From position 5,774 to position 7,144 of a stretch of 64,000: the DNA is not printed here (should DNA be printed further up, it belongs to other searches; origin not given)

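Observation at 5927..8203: ParA/MinD-type positioning ATPase fused to a glycogen-binding CBM48 domain, followed by two coupled unknown ORFs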

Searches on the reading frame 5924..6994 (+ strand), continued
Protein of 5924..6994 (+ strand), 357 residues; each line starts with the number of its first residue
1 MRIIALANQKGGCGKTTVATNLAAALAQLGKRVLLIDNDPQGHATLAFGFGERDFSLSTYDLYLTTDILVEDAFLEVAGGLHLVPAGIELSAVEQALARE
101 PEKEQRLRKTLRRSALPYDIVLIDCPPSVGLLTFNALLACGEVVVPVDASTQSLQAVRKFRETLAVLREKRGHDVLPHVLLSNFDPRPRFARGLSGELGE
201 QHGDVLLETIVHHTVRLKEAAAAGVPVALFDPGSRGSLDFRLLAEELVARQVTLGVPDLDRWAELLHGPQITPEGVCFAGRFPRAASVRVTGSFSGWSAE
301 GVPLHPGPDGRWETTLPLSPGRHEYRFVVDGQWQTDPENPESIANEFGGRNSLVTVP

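Call 71: search_protein_families(library=pfam, alignment_id=A9, max_evalue=0.00001)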
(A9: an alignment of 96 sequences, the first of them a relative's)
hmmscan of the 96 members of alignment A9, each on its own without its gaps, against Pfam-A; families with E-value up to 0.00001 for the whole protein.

A. member 1, L096:14035-14403:- (122 aa): 0 families

B. families by the number of members that match (of 96 scanned): 102 families (the first 25 are shown)
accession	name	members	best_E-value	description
PF13372.12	Alginate_exp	4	1.1e-23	Alginate export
PF00571.33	CBS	3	2e-12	CBS domain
PF01795.25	Methyltransf_5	2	3.4e-106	MraW methylase family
PF00905.27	Transpeptidase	2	2.1e-86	Penicillin binding protein transpeptidase domain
PF03065.20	Glyco_hydro_57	2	1.5e-61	Glycosyl hydrolase family 57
PF00515.34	TPR_1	2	1.7e-43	Tetratricopeptide repeat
PF07719.23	TPR_2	2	2.1e-39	Tetratricopeptide repeat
PF02381.23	MraZ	2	8.6e-38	MraZ protein, putative antitoxin-like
PF01595.25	CNNM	2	1.6e-35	Cyclin M transmembrane N-terminal domain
PF13181.12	TPR_8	2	3.3e-33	Tetratricopeptide repeat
PF13414.12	TPR_11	2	5.9e-31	TPR repeat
PF13432.12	TPR_16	2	5.6e-28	Tetratricopeptide repeat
PF13431.12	TPR_17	2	5.2e-26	Tetratricopeptide repeat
PF13424.12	TPR_12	2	2.9e-25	Tetratricopeptide repeat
PF13176.12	TPR_7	2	1.1e-24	Tetratricopeptide repeat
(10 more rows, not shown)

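Call 75: search_protein_families(library=pfam, proteins=[L096:5832-7262:+, L096:7401-8954:+, L096:9074-9652:+, L096:10780-11178:+, L096:11254-11967:+, L096:4234-4875:+, L096:4954-5394:+, L097:3904-6387:+, L099:2237-2995:+, L100:11253-12122:+], max_evalue=0.01)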
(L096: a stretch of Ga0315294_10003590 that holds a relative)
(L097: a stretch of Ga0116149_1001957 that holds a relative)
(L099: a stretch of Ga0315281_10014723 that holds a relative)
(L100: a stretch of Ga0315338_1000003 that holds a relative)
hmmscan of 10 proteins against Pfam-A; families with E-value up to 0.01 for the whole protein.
L096:5832-7262:+ (477 aa): 2 families
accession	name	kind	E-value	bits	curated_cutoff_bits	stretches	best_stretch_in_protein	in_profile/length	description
PF13372.12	Alginate_exp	-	7.9e-21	74.7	25.2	1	57-469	26-392/395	Alginate export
PF13609.12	Porin_4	-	0.00011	22.5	27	1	181-230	253-301/310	Gram-negative porin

L096:7401-8954:+ (518 aa): 2 families
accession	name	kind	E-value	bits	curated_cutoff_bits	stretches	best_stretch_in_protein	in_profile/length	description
PF03065.20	Glyco_hydro_57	-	5.6e-63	213.4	21.2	1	5-410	1-283/291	Glycosyl hydrolase family 57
PF08267.18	Meth_synt_1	-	0.0057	16.6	27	0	268-389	185-310/313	Cobalamin-independent synthase, N-terminal domain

L096:9074-9652:+ (193 aa): 0 families

L096:10780-11178:+ (133 aa): 0 families

L096:11254-11967:+ (238 aa): 1 family
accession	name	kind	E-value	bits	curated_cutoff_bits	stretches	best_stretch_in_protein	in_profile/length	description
PF00227.31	Proteasome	-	6.8e-12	45.9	22.4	1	4-74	7-76/189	Proteasome subunit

L096:4234-4875:+ (214 aa): 3 families
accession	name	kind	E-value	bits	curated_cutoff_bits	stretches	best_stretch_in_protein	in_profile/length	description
PF02811.25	PHP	-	7.4e-11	43.1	26.4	1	4-115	2-98/164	PHP domain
PF01876.22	RNase_P_p30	-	2.5e-07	30.8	35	1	17-154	15-153/214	RNase P subunit p30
PF19799.5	DUF6282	-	0.00058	20.1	26.8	0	72-103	146-178/196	Family of unknown function (DUF6282)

L096:4954-5394:+ (147 aa): 0 families

L097:3904-6387:+ (828 aa): 28 families (the best 25 are shown)
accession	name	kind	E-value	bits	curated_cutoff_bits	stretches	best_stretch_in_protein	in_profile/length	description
PF00515.34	TPR_1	-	1.7e-43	145.2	27.8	5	709-742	1-34/34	Tetratricopeptide repeat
PF07719.23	TPR_2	-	2.1e-39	130.8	27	6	709-742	1-34/34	Tetratricopeptide repeat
PF13181.12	TPR_8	-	3.3e-33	111.4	25.7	4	711-742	3-34/34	Tetratricopeptide repeat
PF13414.12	TPR_11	-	5.9e-31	106.3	26.8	3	648-685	1-38/42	TPR repeat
PF13432.12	TPR_16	-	5.6e-28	97.4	32.7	6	645-702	1-58/65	Tetratricopeptide repeat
PF13431.12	TPR_17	-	5.2e-26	89.1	24.4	3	663-695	1-33/34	Tetratricopeptide repeat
PF13424.12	TPR_12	-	2.9e-25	88.7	30.1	4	707-772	1-74/77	Tetratricopeptide repeat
PF13176.12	TPR_7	-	1.1e-24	84.8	27.9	4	645-674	3-34/36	Tetratricopeptide repeat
PF14559.12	TPR_19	-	4.6e-24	85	25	5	622-680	6-63/68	Tetratricopeptide repeat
PF13428.12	TPR_14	-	1.5e-19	68.9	23.5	2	644-682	4-42/44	Tetratricopeptide repeat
PF13374.12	TPR_10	-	2e-15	56.7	27.5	2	709-738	2-31/42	Tetratricopeptide repeat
PF13174.12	TPR_6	-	9.8e-15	54.6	26.3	0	611-639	4-32/33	Tetratricopeptide repeat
PF23914.1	TPR_CcmH_CycH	-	4.6e-14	53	42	2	710-806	51-150/158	Cytochrome c-type biogenesis protein H TPR domain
PF24575.1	TPR_Slam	-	3.6e-10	40.6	35.2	0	756-798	60-102/104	Surface lipoprotein assembly modifier, N-terminal TPR repeats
PF25063.1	ARM_TT21_C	-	4.9e-10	40.1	35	2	608-745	56-200/209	Tetratricopeptide repeat protein 21 C-terminal ARM domain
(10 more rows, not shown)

L099:2237-2995:+ (253 aa): 2 families
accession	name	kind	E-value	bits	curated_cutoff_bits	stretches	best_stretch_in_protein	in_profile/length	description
PF00881.29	Nitroreductase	-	4.5e-27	95.7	23.5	2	96-150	1-55/167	Nitroreductase family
PF14512.11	TM1586_NiRdase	-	3.8e-18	66.3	27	2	157-248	62-149/215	Putative TM nitroreductase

L100:11253-12122:+ (290 aa): 0 families

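Call 81: search_protein_families(library=pfam, proteins=[L102:1633-2505:+, L106:7775-9331:+, L110:48-584:+, L107:10960-11910:+, L100:11253-12122:+, L111:11443-12993:+, L085:12807-13817:+, L120:9420-9902:+, L096:9074-9652:+], max_evalue=0.01)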
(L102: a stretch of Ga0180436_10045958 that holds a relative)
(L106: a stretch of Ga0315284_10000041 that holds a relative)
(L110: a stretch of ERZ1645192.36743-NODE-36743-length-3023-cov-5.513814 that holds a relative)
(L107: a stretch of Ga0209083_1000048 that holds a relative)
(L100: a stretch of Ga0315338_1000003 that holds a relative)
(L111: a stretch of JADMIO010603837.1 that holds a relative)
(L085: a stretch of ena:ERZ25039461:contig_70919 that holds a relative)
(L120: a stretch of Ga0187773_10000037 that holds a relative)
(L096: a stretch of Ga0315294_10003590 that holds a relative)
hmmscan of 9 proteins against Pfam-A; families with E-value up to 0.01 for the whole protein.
L102:1633-2505:+ (291 aa): 3 families
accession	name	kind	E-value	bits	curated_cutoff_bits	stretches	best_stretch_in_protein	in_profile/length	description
PF08323.17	Glyco_transf_5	-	1.2e-18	68.2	22.7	1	9-229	1-226/239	Starch synthase catalytic domain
PF13439.12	Glyco_transf_4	-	1.9e-05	25.2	28.5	1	37-162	3-107/170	Glycosyltransferase Family 4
PF13579.12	Glyco_trans_4_4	-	7.8e-05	23.5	29.7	1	42-164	7-103/158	Glycosyl transferase 4-like domain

L106:7775-9331:+ (519 aa): 1 family
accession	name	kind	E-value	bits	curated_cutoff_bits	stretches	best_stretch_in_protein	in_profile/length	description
PF03065.20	Glyco_hydro_57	-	1.5e-61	208.7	21.2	1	5-415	1-288/291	Glycosyl hydrolase family 57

L110:48-584:+ (179 aa): 1 family
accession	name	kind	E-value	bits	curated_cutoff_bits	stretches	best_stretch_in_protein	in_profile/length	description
PF03065.20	Glyco_hydro_57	-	6.7e-10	39.2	21.2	1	4-76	217-284/291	Glycosyl hydrolase family 57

L107:10960-11910:+ (317 aa): 0 families

L100:11253-12122:+ (290 aa): 0 families

L111:11443-12993:+ (517 aa): 0 families

L085:12807-13817:+ (337 aa): 6 families
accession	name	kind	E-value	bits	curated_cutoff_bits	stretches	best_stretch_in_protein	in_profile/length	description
PF00534.26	Glycos_transf_1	-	6.4e-39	133.7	26.4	1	135-302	2-171/172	Glycosyl transferases group 1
PF13692.12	Glyco_trans_1_4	-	2.6e-31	109.2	27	1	149-289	2-142/142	Glycosyl transferases group 1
PF13439.12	Glyco_transf_4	-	5.5e-19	69.2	28.5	1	31-128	72-170/170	Glycosyltransferase Family 4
PF13579.12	Glyco_trans_4_4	-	7.4e-12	46.3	29.7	1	19-123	57-158/158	Glycosyl transferase 4-like domain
PF08323.17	Glyco_transf_5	-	1.1e-09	38.9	22.7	1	28-107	127-225/239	Starch synthase catalytic domain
PF20706.3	GT4-conflict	-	4.1e-08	33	26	1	86-266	141-323/385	Family 4 Glycosyltransferase in conflict systems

L120:9420-9902:+ (161 aa): 3 families
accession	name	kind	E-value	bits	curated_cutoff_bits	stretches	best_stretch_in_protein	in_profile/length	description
PF13411.12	MerR_1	-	2.1e-15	57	21.6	1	11-76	1-65/69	MerR HTH family regulatory protein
PF00376.29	MerR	-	3.7e-07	30.3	28.2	1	15-49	4-38/38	MerR family regulatory protein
PF12728.13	HTH_17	-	0.00099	19.8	27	1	10-60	1-49/51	Helix-turn-helix domain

L096:9074-9652:+ (193 aa): 0 families

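Call 87: search_protein_families(library=pfam, proteins=[L100:3582-6422:+, L100:6596-8137:+, L100:8573-9793:+, L107:5760-7013:+, L107:7614-8846:+, L107:8846-9796:+, L109:4571-6034:+, L109:6034-8370:+, L108:3885-5408:+, L099:5315-6619:+], max_evalue=0.0001)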
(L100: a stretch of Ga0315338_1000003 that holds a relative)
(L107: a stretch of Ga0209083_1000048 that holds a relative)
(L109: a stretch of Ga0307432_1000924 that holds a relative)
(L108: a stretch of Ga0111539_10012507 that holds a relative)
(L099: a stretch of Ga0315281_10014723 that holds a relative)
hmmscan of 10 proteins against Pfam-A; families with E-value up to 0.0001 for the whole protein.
L100:3582-6422:+ (947 aa): 7 families
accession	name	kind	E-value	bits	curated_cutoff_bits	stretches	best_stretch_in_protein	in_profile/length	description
PF00133.28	tRNA-synt_1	-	3.5e-143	477.8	22.7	1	32-648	2-414/414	tRNA synthetases class I (I, L, M and V)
PF09334.17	tRNA-synt_1g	-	2.5e-30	106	20.1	2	62-205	8-136/391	tRNA synthetases class I (M)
PF08264.19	Anticodon_1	-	2.4e-29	102.6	25.1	1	692-844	1-144/148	Anticodon-binding domain of tRNA ligase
PF01406.26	tRNA-synt_1e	-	1.5e-10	41.4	27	1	557-653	202-297/301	tRNA synthetases class I (C) catalytic domain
PF01921.24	tRNA-synt_1f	-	3e-10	40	27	1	578-666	253-339/360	tRNA synthetases class I (K)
PF06827.20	zf-FPG_IleRS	-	7.9e-08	32.4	21.3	1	910-939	1-30/30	Zinc finger found in FPG and IleRS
PF13603.12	tRNA-synt_1_2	-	6.5e-05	22.9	25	0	231-376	14-156/185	Leucyl-tRNA synthetase, editing domain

L100:6596-8137:+ (514 aa): 4 families
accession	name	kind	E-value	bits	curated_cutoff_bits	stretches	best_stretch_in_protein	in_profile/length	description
PF02518.31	HATPase_c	-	3.8e-24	85.7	26.4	1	384-487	4-108/111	Histidine kinase-, DNA gyrase B-, and HSP90-like ATPase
PF00512.31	HisKA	-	5.2e-11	42.9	26.9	1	274-336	5-63/66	His Kinase A (phospho-acceptor) domain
PF13185.12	GAF_2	-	9.4e-06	26.3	28.6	1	98-240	2-136/136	GAF domain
PF13492.12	GAF_3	-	2.7e-05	25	27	1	102-241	4-129/129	GAF domain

L100:8573-9793:+ (407 aa): 2 families
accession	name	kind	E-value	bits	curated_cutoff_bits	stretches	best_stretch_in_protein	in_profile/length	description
PF13487.12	HD_5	-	5.4e-35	121.1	27.2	1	216-380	5-170/170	HD domain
PF01966.28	HD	-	1.1e-20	74.5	22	1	225-349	1-116/116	HD domain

L107:5760-7013:+ (418 aa): 1 family
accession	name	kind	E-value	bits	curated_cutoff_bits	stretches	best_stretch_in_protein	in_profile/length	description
PF00171.27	Aldedh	-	3e-15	56.2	23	1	8-277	32-288/461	Aldehyde dehydrogenase family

L107:7614-8846:+ (411 aa): 3 families
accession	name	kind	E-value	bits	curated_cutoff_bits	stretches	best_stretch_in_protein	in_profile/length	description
PF01595.25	CNNM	-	1.6e-35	122.8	28.4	1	12-184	5-178/181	Cyclin M transmembrane N-terminal domain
PF03471.22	CorC_HlyC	-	2.4e-13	50.3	27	1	335-410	3-80/81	Transporter associated domain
PF00571.33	CBS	-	8.2e-09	36.1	24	1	264-318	1-56/57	CBS domain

L107:8846-9796:+ (317 aa): 2 families
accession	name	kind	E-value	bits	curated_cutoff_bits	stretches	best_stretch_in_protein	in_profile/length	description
PF01595.25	CNNM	-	9.7e-35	120.3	28.4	1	7-180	2-177/181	Cyclin M transmembrane N-terminal domain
PF00571.33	CBS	-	4.3e-09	37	24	1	267-312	7-52/57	CBS domain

L109:4571-6034:+ (488 aa): 1 family
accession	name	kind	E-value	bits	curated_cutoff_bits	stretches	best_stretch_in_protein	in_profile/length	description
PF00149.33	Metallophos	-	3e-11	44.6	21.5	1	3-273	2-190/191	Calcineurin-like phosphoesterase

L109:6034-8370:+ (779 aa): 1 family
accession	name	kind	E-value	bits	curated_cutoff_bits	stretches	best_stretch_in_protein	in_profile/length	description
PF13589.12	HATPase_c_3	-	5.4e-09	36.6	25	1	32-133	7-99/137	Histidine kinase-, DNA gyrase B-, and HSP90-like ATPase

L108:3885-5408:+ (508 aa): 4 families
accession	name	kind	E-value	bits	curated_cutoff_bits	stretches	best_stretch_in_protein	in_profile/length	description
PF02541.22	Ppx-GppA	-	2.5e-54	185.1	27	1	26-306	8-284/285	Ppx/GppA phosphatase family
PF21447.3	Ppx-GppA_III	-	2.9e-29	102.6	27.3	1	321-470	2-150/177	Ppx/GppA phosphatase, domain III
PF01966.28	HD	-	2.8e-07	31.3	22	1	338-453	4-114/116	HD domain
PF24391.1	HD-CE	-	6.1e-06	26.6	27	1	354-456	106-189/263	HD-CE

L099:5315-6619:+ (435 aa): 2 families
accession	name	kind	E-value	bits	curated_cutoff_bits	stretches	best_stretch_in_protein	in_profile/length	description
PF13807.11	GNVR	-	1.4e-12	47.8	27.7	1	293-369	9-81/82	G-rich domain on putative tyrosine kinase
PF02706.20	Wzz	-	2.7e-08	34.4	25.5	1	14-94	7-86/91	Chain length determinant protein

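Call 104: search_protein_families(library=padloc, proteins=[window:5924-6994:+, L081:11149-11892:+, L081:11895-12482:+, L120:10903-11844:+, L120:11847-12413:+, L094:9105-9803:+, L111:11443-12993:+], max_evalue=0.01)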
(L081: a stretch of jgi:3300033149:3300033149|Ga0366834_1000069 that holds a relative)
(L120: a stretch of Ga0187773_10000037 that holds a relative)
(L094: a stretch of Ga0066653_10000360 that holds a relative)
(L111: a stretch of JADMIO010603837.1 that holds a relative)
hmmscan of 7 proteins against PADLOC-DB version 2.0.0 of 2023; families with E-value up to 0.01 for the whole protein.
window:5924-6994:+ (357 aa): 2 families
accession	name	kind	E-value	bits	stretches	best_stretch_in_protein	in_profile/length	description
PDLC04559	PDC-M28B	-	1.4e-05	22.4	1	5-39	132-166/438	-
PDLC04140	mad8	-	0.0034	14.9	1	12-100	37-100/314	mads_8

L081:11149-11892:+ (248 aa): 0 families

L081:11895-12482:+ (196 aa): 5 families
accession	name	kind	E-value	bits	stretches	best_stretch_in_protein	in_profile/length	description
PDLC04946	PDC-S18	-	1e-07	29.3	1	41-163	72-196/365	-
PDLC04916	PDC-S11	-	2.4e-06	24.8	1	11-64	24-77/358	-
PDLC04909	PDC-S11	-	0.0002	19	1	11-64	26-81/347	-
PDLC04913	PDC-S11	-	0.00032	17.9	1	11-65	26-82/375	-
PDLC04915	PDC-S11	-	0.0017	15.7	0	10-65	25-82/379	-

L120:10903-11844:+ (314 aa): 0 families

L120:11847-12413:+ (189 aa): 0 families

L094:9105-9803:+ (233 aa): 0 families

L111:11443-12993:+ (517 aa): 0 families
